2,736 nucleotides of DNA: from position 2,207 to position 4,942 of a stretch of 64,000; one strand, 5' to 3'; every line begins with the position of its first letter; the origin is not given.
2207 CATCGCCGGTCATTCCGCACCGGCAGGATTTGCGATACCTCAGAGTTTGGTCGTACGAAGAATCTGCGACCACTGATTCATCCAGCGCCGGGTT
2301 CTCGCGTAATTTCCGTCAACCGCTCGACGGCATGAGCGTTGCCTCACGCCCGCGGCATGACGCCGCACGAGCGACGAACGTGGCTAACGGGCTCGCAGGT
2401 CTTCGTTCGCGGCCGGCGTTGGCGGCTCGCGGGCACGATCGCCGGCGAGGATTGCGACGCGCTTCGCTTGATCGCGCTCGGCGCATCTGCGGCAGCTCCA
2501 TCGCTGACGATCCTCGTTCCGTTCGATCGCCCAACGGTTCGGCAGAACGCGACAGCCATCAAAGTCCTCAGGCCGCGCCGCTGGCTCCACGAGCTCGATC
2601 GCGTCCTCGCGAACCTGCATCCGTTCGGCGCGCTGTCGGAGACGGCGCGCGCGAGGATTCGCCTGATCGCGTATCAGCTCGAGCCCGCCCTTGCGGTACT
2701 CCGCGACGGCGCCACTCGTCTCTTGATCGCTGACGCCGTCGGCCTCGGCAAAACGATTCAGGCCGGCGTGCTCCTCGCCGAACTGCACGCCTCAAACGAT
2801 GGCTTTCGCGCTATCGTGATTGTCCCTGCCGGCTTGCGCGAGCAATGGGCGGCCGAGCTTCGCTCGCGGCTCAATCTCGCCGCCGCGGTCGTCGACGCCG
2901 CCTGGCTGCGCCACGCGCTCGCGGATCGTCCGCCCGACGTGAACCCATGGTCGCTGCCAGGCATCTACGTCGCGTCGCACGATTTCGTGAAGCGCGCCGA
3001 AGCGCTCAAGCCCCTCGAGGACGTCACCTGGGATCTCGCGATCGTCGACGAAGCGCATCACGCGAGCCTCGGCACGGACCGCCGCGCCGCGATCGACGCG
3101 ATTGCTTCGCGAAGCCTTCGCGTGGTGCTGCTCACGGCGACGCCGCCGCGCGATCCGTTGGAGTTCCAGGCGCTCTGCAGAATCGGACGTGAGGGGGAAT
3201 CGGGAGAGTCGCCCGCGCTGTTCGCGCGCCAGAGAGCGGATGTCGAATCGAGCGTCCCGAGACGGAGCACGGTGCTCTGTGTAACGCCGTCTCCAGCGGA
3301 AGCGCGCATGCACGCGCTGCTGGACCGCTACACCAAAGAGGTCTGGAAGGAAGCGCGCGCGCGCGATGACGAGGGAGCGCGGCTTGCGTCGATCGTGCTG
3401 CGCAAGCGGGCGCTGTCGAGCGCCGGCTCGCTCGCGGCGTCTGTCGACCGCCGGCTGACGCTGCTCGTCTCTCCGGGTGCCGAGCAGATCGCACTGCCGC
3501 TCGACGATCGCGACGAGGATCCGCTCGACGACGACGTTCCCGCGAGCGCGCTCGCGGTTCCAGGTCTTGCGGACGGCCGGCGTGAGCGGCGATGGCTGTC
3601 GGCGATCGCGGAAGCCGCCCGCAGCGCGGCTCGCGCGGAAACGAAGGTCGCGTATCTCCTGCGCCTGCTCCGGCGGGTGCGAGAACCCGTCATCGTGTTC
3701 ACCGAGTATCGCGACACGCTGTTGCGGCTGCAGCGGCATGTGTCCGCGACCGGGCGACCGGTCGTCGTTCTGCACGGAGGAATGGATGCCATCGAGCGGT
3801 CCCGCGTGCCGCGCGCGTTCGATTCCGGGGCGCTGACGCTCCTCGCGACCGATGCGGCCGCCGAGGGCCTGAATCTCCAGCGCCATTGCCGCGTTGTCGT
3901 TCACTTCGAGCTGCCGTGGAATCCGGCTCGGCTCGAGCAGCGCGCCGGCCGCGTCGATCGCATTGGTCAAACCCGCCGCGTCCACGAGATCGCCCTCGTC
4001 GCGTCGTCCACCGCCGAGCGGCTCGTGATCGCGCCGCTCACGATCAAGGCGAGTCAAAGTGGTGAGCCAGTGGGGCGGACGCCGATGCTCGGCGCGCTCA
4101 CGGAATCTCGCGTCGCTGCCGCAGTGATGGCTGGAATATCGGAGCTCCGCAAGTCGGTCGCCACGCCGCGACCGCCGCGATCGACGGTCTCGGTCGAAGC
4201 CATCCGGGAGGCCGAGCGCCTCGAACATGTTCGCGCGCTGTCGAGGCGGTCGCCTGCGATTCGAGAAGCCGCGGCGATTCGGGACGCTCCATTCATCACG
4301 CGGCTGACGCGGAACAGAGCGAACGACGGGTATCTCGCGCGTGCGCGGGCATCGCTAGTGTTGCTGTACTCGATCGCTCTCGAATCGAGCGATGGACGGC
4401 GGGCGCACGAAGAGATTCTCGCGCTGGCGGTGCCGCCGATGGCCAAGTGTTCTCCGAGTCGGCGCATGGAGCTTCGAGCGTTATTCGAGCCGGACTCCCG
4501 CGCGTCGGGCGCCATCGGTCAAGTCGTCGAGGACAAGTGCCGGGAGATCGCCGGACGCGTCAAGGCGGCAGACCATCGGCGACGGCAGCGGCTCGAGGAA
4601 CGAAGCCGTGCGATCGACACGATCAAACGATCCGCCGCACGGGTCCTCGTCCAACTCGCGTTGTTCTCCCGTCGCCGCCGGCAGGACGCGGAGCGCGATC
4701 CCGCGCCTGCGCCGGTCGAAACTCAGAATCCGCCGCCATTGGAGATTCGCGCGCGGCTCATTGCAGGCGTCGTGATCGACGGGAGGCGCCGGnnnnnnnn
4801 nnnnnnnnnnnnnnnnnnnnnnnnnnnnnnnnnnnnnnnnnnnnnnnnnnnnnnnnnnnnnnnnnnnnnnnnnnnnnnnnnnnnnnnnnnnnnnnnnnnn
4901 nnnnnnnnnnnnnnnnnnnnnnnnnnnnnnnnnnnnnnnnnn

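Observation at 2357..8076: Stand-alone, translationally coupled SNF2 helicase + Eco57I/type-IIG-like N6-adenine methyltransferase: candidate two-gene defence module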

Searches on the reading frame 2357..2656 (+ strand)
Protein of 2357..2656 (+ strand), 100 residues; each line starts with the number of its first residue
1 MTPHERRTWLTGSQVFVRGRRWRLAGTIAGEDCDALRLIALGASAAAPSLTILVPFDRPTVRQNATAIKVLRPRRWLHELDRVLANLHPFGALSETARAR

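Call 59: search_protein_families(library=pfam, proteins=[window:2357-2656:+], max_evalue=10)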
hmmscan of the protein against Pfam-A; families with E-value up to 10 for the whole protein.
window:2357-2656:+ (100 aa): 0 families

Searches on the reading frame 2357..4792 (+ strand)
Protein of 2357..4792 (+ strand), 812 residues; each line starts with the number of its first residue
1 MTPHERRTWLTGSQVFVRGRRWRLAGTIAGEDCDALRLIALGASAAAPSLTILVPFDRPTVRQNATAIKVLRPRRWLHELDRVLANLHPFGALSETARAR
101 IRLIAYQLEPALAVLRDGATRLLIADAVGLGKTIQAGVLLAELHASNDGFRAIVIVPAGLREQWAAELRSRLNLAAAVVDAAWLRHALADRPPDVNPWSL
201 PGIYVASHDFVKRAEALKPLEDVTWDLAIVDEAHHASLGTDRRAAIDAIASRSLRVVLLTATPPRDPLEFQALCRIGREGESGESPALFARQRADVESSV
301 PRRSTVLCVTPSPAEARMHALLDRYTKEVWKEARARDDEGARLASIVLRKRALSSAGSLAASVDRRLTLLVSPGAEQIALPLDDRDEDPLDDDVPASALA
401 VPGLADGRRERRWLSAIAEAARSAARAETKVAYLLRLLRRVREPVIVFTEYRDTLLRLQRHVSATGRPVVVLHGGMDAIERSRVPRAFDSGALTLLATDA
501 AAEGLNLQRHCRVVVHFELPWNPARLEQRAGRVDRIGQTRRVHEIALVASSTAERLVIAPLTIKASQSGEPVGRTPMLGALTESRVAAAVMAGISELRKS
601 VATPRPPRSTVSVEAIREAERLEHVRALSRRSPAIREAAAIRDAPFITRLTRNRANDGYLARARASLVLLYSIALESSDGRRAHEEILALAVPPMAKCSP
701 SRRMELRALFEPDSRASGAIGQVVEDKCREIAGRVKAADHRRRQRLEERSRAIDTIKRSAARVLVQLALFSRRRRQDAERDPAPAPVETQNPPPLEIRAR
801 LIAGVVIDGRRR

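Call 7: search_protein_families(library=pfam, proteins=[window:2357-4792:+], max_evalue=0.01)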
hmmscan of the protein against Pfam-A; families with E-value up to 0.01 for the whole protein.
window:2357-4792:+ (812 aa): 5 families
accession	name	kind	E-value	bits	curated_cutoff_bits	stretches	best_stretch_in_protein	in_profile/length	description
PF00271.37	Helicase_C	-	1.1e-20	74.4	23.5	1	430-537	2-110/110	Helicase conserved C-terminal domain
PF04851.21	ResIII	-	1.5e-09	38.4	22.5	1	105-265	6-164/164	Type III restriction enzyme, res subunit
PF00176.29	SNF2-rel_dom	-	2.5e-09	37.1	24.9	1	121-274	19-175/290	SNF2-related domain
PF00270.35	DEAD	-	8.6e-09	35.8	26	1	121-268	16-165/167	DEAD/DEAH box helicase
PF07652.20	Flavi_DEAD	-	0.0063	16.9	21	0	215-265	86-138/148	Flavivirus DEAD domain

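Call 8: search_protein_families(library=padloc, proteins=[window:2357-4792:+], max_evalue=0.01)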
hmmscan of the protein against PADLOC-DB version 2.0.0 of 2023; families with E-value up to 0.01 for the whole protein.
window:2357-4792:+ (812 aa): 48 families (the best 25 are shown)
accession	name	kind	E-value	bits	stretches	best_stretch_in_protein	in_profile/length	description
PDLC02621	DrmD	-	1.6e-71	239.8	2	301-549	355-636/1040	DrmD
PDLC02504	BrxHI|BrxHII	-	3e-57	192.3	2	312-602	340-648/971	BrxHII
PDLC02572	DrmA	-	2e-52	176.3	2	302-541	353-626/1043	DrmA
PDLC02500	BrxHI|BrxHII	-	7.8e-52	174.9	2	344-557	372-594/933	BrxHI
PDLC02623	DrmD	-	8.1e-50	167.5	2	291-564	390-652/1040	DrmD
PDLC02632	DrmD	-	7.9e-49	164.7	2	303-540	357-628/662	DrmD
PDLC02633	DrmD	-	1e-46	157.4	2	443-539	527-631/839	DrmD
PDLC00659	HmaA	-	6.3e-43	144.8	2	442-561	512-635/1176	SNF2 helicase / DEAD-box helicase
PDLC02620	DrmD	-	1.1e-35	120.9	2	442-572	484-613/1060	DrmD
PDLC02619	DrmD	-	2.9e-34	116.3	2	111-264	44-194/872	DrmD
PDLC02840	DpdE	-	1.6e-33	114.1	2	387-560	503-678/1091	DpdE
PDLC02843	DpdE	-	2.9e-33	112.9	2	98-264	154-298/1091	DpdE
PDLC02634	DrmD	-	1e-31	107.6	2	98-238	87-223/900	DrmD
PDLC02624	DrmD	-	9e-31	105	2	444-541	365-470/652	DrmD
PDLC02853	DpdE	-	1.1e-29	101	2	99-244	94-239/985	DpdE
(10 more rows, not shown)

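Call 9: search_protein_families(library=ncbifam, proteins=[window:2357-4792:+], max_evalue=0.01)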
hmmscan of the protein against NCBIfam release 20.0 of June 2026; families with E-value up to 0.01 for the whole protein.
window:2357-4792:+ (812 aa): 23 families
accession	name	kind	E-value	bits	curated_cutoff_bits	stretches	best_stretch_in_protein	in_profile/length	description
NF038317.1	DISARM_DrmD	equivalog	1.2e-79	268.8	610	2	300-631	338-703/1021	DISARM system SNF2-like helicase DrmD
NF003426.0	PRK04914.1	equivalog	8.4e-51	173.2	576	2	99-263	150-316/959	RNA polymerase-associated protein RapA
NF041062.1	DpdE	equivalog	7.8e-50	169.8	500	2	99-265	150-299/1048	protein DpdE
NF042964.1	phospholipD_antiphage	equivalog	1.8e-40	139.1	1100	2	403-561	641-815/895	phospholipase D-like domain-containing anti-phage protein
NF038318.1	DISARM_DrmD_b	equivalog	1.9e-34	118.9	950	2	111-264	41-191/868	DISARM system SNF2-like helicase DrmD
NF058637.1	helic_SCO1167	equivalog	4e-19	68.2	1200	2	440-564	777-902/932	SCO1167/SCO6262 family helicase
NF041790.1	anti-phage_ZorD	equivalog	1.4e-12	46.4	1500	1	429-543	905-1031/1035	type I Zorya anti-phage system protein ZorD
NF053675.1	pilus_reg_Snf2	equivalog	2.2e-12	45.9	1100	1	431-555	863-991/1029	pilus expression-regulating Snf2 family helicase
NF008744.0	PRK11776.1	equivalog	5.2e-11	41.8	524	1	427-551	226-349/460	ATP-dependent RNA helicase DbpA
NF008394.0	PRK11192.1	equivalog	1.5e-10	40.6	507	1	415-539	219-344/441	ATP-dependent RNA helicase SrmB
NF010337.0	PRK13766.1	equivalog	4.4e-08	31.7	610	1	439-540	363-472/781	Hef nuclease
NF053711.1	RNA_heli_RhlE1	exception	4.9e-08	32.1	750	1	431-557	232-357/434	RNA helicase RhlE1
NF053631.1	RNA_helic_CshA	equivalog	7.1e-08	31.7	646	1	427-540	221-335/434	degradosome RNA helicase CshA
TIGR01389.1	recQ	equivalog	8.3e-08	31.1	640.2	1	431-539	212-321/591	DNA helicase RecQ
NF053710.1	RNA_heli_RhlE2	exception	1.3e-07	30.4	925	1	428-552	234-357/635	RNA helicase RhlE2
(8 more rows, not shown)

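Call 21: find_homologous_proteins(query=window:2357-4792:+, max_evalue=1e-10)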
Query window:2357-4792:+ (812 aa): 3940 proteins with E <= 1e-10 among 8000 candidates; the best 120 are listed.
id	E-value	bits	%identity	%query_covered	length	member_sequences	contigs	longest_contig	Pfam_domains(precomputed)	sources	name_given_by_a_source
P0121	0.0e+0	1718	100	100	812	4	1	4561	PF00270.36,PF00176.30,PF00271.38,PF04851.22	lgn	-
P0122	2.7e-281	954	59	100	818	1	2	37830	PF00176.30,PF00271.38,PF04851.22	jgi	jgi:superfamily II DNA or RNA helicase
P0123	1.7e-255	868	63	87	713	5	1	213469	PF00270.36,PF00176.30,PF00271.38,PF04851.22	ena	-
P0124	2.2e-244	832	57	94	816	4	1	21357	PF00270.36,PF00176.30,PF00271.38,PF04851.22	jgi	jgi:superfamily II DNA or RNA helicase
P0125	2.0e-243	828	56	96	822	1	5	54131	PF00270.36,PF00176.30,PF00271.38,PF04851.22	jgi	jgi:superfamily II DNA or RNA helicase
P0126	5.8e-241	820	55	95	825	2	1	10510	PF00270.36,PF00176.30,PF00271.38,PF04851.22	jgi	jgi:superfamily II DNA or RNA helicase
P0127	7.4e-241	820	56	99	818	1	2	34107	PF00270.36,PF00176.30,PF00271.38,PF04851.22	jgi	jgi:superfamily II DNA or RNA helicase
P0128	4.0e-239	814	56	96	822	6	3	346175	PF00270.36,PF00176.30,PF00271.38,PF04851.22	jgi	jgi:superfamily II DNA or RNA helicase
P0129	3.6e-237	808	54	99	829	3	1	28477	PF00270.36,PF00176.30,PF00271.38,PF04851.22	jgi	-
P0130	2.0e-233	795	57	93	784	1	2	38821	PF00270.36,PF00176.30,PF00271.38,PF04851.22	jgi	-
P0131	3.8e-233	794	55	94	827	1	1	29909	PF00270.36,PF00176.30,PF00271.38,PF04851.22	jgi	jgi:superfamily II DNA or RNA helicase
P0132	6.7e-231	787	53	99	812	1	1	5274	PF00270.36,PF00176.30,PF00271.38,PF04851.22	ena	-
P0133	4.3e-229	781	55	94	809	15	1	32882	PF00270.36,PF00176.30,PF00271.38,PF04851.22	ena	-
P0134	3.8e-228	778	54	94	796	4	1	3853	PF00176.30,PF00271.38,PF04851.22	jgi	jgi:superfamily II DNA or RNA helicase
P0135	7.4e-227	774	52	98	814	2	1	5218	PF00270.36,PF00176.30,PF00271.38,PF04851.22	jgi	jgi:superfamily II DNA or RNA helicase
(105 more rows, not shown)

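Call 36: search_solved_structures(query=A2, max_evalue=0.001)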
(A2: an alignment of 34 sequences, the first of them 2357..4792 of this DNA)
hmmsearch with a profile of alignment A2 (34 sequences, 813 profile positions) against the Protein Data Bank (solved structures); distinct sequences matched with E-value up to 0.001: 177 (the best 60 are shown).
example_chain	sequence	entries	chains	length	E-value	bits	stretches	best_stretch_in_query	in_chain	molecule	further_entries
8so8_A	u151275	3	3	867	4e-47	163.8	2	99-266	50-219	RNA polymerase-associated protein RapA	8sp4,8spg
6bog_A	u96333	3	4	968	5.5e-47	163.4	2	99-266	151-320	RNA polymerase-associated protein RapA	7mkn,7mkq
7m8e_F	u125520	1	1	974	5.6e-47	163.3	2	99-266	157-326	RNA polymerase-associated protein RapA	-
4s20_K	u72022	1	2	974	7.3e-47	163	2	99-266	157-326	RNA polymerase-associated protein RapA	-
8t0l_F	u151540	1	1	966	5.1e-45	156.9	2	99-266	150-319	RNA polymerase-associated protein RapA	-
1z63_A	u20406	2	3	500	9.2e-18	66.7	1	446-555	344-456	Helicase of the snf2/rad54 family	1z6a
6gej_M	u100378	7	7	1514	3.7e-17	64.7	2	430-561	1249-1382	Helicase SWR1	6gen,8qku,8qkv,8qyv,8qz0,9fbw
9b1d_A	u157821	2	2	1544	4e-17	64.6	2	430-561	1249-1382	Helicase SWR1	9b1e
9ge5_G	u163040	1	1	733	6.2e-17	64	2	111-275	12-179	Chromatin-remodeling ATPase INO80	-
6iy2_O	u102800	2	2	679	2.4e-15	58.7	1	432-656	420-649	Transcription regulatory protein SNF2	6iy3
6hts_G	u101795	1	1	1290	3.7e-15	58.1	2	445-622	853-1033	Chromatin-remodeling ATPase INO80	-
9jao_C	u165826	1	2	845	5.6e-15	57.5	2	433-559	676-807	SWI/SNF-related matrix-associated actin-dependent regulator of chromatin subfamily A conta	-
7zi4_G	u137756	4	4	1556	7.5e-15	57.1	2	445-622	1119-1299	Chromatin-remodeling ATPase INO80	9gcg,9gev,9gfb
5jxr_A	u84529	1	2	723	8.9e-15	56.8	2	431-569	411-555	Chromatin-remodeling complex ATPase-like protein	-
7ux9_P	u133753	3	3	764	1e-14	56.7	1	431-566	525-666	ATP-dependent DNA helicase DDM1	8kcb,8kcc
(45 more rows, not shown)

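Call 48: predict_structure(alignment_id=A2)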
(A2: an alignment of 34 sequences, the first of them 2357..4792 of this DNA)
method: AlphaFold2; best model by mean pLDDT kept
length: 812 residues; sequences in the alignment: 34
mean_pLDDT: 74.3   pTM: 0.72
mean pLDDT of the five models: 74.3, 71.1, 67.7, 67.6, 67.1
residues with pLDDT >= 90: 153; 70-90: 379; 50-70: 181; < 50: 99
segments of 3 or more residues with pLDDT < 50: 1-5, 373-393, 531-534, 564-582, 599-604, 637-641, 760-790
pLDDT, mean of each block of 10 residues (from residue 1): 52 83 81 83 66 87 73 91 89 87 85 77 75 86 83 82 85 87 69 57 78 68 84 59 81 86 70 78 72 58 76 91 90 83 81 85 87 44 30 57 86 94 91 94 88 88 93 76 80 84 64 80 54 56 79 55 46 41 54 53 53 89 92 66 78 57 75 85 89 68 82 74 93 91 84 68 40 41 44 79 84 50
secondary structure, 60 per line:
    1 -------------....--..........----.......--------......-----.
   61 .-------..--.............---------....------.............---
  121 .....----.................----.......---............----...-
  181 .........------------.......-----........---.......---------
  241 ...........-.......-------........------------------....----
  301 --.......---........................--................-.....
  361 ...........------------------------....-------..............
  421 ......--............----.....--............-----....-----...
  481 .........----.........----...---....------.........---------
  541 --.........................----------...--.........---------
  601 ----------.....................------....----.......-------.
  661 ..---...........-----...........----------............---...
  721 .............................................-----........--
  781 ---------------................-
elements in order (helices of 4 or more, strands of 3 or more residues): E14-17 E20-29 E34-40 E49-54 H73-85 H95-98 H105-117 E121-125 H130-146 E151-157 H161-172 E177-179 H181-189 E202-208 H214-221 E225-231 H241-251 E253-259 H267-274 H293-296 E303-309 H313-336 H339-354 H356-371 H396-399 H407-426 H429-440 E445-449 H452-463 E469-472 H478-489 E494-498 H499-502 E513-516 H523-531 E543-549 H550-567 H583-591 H611-631 H638-641 E646-652 E666-676 E682-692 H703-714 H718-765 H771-778 E796-811

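Call 54: fold_search(model_id=the predicted structure, library=pdb)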
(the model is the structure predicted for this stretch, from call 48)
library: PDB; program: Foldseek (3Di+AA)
matches with E <= 10: 1225; with E <= 0.001: 550
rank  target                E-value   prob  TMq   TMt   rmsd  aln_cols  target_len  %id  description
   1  6bog_A                1.7e-22  1.00  0.35  0.31  17.2      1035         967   17  Crystal structure of RapA, a Swi2/Snf2 protein that recycles RNA polymerase during transcription (released 2017-12-13)
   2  8t0l_F                2.7e-20  1.00  0.43  0.38  20.0      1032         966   16  E. coli Sw2/Snf2 ATPase RapA bound to both ADP-AlF3 and reconstituted E. coli RNA polymerase post-termination complex  (released 2025-04-02)
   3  8spg                  3.2e-20  1.00  0.37  0.35  18.5       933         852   19  Crystal structure of N-terminally truncated Escherichia coli RapA in complex with MgADP (released 2024-07-03)
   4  8so8                  8.6e-19  1.00  0.36  0.34  17.1       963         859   18  Crystal structure of an N-terminally truncated variant of Escherichia coli RapA (released 2024-07-03)
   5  4s20_K                3.4e-16  1.00  0.34  0.30  17.0      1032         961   17  Structural basis for transcription reactivation by RapA (released 2015-02-04)
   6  9gd2_W                5.5e-14  1.00  0.37  0.45  13.4       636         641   18  Structure of Chd1 bound to a dinucleosome with a dyad-to-dyad distance of 103 bp. (released 2024-09-18)
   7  9gd3_W                2.8e-13  1.00  0.39  0.37  13.3       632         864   18  Structure of a mononucleosome bound by one copy of Chd1 with the DBD on the exit-side DNA. (released 2024-09-18)
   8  1z63_A                2.8e-13  1.00  0.20  0.33  22.6       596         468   15  Sulfolobus solfataricus SWI2/SNF2 ATPase core in complex with dsDNA (released 2005-05-17)
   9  9cac_A                3.6e-13  1.00  0.26  0.22  37.4       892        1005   15  Cryo-EM structure of the RuvBL lobe of the native human TIP60 complex (composite structure) (released 2025-06-18)
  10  9n6h_K                3.8e-13  1.00  0.35  0.36  18.1       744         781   16  2.54 A S.cerevisiae Chd1[L886G/L889G/L891G]-nucleosome 1:1 complex (released 2025-06-11)
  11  9jnw_K                4.5e-13  1.00  0.35  0.45   9.9       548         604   18  Structure of isw1-nucleosome complex in ADP+ state (released 2025-04-09)
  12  7zke_E                4.7e-13  1.00  0.39  0.21  12.7       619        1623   17  Mot1:TBP:DNA - pre-hydrolysis state (released 2023-04-26)
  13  9ca7_A                4.7e-13  1.00  0.36  0.39  28.7       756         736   17  Cryo-EM structure of human SRCAP-nucleosome complex in the fully-engaged state (composite structure) (released 2025-06-18)
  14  3mwy                  1.0e-12  1.00  0.29  0.32  16.3       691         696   16  Crystal structure of the chromodomain-ATPase portion of the yeast Chd1 chromatin remodeler (released 2010-09-29)
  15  9jao_C                1.1e-12  1.00  0.36  0.46   8.7       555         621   17  The structure of SMARCAD1 bound to the hexasome in the presence of ADP-BeFx (released 2025-04-30)
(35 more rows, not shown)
